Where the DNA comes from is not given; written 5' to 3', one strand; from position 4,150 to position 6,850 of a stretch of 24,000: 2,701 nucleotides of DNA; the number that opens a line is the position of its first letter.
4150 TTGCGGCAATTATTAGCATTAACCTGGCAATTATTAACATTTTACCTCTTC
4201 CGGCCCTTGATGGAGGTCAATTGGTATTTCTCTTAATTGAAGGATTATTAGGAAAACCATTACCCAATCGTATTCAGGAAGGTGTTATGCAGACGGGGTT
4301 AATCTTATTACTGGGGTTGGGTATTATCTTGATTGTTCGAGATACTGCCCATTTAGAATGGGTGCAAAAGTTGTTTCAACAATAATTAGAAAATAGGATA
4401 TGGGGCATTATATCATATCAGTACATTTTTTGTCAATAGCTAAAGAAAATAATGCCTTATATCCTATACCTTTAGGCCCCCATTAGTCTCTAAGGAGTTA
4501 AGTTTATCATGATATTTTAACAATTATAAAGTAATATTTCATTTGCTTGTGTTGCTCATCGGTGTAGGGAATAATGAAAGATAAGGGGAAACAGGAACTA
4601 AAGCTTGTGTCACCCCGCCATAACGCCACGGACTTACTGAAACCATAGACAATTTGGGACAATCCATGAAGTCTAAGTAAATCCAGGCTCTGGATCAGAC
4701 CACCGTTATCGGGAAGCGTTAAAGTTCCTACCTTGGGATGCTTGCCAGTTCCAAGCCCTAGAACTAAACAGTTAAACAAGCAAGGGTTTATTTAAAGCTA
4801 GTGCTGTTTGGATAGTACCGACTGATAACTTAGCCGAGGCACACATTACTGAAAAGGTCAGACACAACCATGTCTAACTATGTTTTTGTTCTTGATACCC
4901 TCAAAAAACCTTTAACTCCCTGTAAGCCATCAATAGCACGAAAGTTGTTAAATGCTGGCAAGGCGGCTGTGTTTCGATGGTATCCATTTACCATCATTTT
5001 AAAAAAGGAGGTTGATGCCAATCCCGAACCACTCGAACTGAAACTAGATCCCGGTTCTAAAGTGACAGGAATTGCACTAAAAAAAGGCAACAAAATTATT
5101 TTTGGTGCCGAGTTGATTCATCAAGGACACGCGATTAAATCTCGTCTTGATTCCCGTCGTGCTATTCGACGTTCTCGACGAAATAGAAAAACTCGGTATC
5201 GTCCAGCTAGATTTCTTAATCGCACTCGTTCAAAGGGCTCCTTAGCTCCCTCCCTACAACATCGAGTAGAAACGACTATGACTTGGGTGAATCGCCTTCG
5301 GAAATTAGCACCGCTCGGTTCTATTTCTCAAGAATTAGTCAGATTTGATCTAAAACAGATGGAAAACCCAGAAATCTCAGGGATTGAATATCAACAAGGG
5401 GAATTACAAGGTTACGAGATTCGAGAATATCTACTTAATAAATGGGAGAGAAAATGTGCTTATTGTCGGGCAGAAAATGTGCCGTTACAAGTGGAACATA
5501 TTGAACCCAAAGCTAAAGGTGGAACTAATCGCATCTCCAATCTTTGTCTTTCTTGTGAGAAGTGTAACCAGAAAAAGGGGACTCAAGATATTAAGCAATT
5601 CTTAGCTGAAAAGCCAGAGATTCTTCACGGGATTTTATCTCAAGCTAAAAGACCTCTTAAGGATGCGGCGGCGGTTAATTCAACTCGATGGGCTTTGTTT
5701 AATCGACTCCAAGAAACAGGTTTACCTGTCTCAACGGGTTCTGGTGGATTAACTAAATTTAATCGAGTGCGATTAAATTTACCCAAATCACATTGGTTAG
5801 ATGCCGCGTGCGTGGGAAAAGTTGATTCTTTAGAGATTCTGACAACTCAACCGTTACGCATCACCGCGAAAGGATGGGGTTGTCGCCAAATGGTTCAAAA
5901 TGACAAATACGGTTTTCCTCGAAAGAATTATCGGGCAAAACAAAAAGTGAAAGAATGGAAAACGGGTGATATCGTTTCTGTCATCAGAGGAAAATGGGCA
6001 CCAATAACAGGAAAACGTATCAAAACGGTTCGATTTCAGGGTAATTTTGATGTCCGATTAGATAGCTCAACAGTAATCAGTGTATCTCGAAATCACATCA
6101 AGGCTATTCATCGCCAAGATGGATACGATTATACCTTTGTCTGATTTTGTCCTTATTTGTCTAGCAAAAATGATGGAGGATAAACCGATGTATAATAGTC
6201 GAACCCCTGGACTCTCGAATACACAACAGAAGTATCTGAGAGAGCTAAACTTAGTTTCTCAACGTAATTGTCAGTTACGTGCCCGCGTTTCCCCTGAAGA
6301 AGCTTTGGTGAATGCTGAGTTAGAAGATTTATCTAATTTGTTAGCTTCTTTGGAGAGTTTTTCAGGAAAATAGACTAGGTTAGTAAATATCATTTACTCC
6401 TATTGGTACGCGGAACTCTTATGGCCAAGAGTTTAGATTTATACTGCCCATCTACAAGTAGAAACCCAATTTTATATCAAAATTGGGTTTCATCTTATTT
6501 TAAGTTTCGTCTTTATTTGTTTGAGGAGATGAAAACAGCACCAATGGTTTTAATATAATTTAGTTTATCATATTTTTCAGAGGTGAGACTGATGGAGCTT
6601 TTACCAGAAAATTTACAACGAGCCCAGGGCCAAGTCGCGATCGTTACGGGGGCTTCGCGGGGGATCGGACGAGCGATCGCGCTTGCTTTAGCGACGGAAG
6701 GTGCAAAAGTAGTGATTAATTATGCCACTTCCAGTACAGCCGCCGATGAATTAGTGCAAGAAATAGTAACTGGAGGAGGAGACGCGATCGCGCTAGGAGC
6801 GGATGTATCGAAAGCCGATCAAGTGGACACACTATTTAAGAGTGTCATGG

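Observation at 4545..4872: Candidate omega-RNA (HEARO-class) scaffold and guide upstream of iscB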

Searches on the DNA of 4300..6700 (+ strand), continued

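Call 53: search_rna_families(source=L001, start=2600, end=3100, threshold=evalue, max_evalue=0.001, show_alignments=1)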
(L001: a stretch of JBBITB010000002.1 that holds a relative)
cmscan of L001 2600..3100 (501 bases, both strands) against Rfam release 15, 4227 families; matches with E-value up to 0.001: 1.
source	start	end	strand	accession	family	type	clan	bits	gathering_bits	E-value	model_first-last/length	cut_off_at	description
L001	2762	2980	+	RF02033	HEARO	Gene;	-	87.6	83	1.9e-18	1-211/211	no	HNH endonuclease-associated RNA and ORF (HEARO) RNA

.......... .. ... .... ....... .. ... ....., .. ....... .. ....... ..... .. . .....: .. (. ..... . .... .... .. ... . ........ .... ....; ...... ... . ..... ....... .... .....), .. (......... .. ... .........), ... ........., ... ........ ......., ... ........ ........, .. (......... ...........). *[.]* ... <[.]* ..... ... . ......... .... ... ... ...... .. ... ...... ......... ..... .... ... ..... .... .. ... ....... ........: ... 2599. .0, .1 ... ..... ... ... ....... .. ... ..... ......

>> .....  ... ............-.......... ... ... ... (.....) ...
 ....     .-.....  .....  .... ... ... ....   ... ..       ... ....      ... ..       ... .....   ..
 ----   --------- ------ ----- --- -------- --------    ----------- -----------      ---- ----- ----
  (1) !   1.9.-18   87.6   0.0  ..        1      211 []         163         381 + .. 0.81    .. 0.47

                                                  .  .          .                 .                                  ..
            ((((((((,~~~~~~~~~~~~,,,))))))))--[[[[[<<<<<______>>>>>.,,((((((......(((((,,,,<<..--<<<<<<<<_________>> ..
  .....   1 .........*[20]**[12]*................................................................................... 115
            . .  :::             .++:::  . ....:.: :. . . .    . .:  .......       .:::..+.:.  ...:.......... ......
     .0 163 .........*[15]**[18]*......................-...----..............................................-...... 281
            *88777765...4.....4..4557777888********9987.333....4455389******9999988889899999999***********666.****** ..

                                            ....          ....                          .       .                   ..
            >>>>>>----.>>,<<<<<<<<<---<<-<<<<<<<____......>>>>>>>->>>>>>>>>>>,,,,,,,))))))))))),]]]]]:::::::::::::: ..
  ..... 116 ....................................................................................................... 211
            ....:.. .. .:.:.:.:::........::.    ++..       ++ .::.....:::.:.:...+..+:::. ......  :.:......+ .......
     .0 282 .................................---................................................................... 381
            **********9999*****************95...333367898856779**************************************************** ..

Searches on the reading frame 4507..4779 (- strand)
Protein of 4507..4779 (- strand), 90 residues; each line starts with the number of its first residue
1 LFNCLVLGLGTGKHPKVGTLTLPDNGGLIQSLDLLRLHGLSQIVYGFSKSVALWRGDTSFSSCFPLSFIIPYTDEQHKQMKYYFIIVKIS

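Call 4: search_protein_families(library=pfam, proteins=[window:4507-4779:-], max_evalue=0.01)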
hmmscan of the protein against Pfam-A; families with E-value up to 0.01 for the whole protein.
window:4507-4779:- (90 aa): 0 families
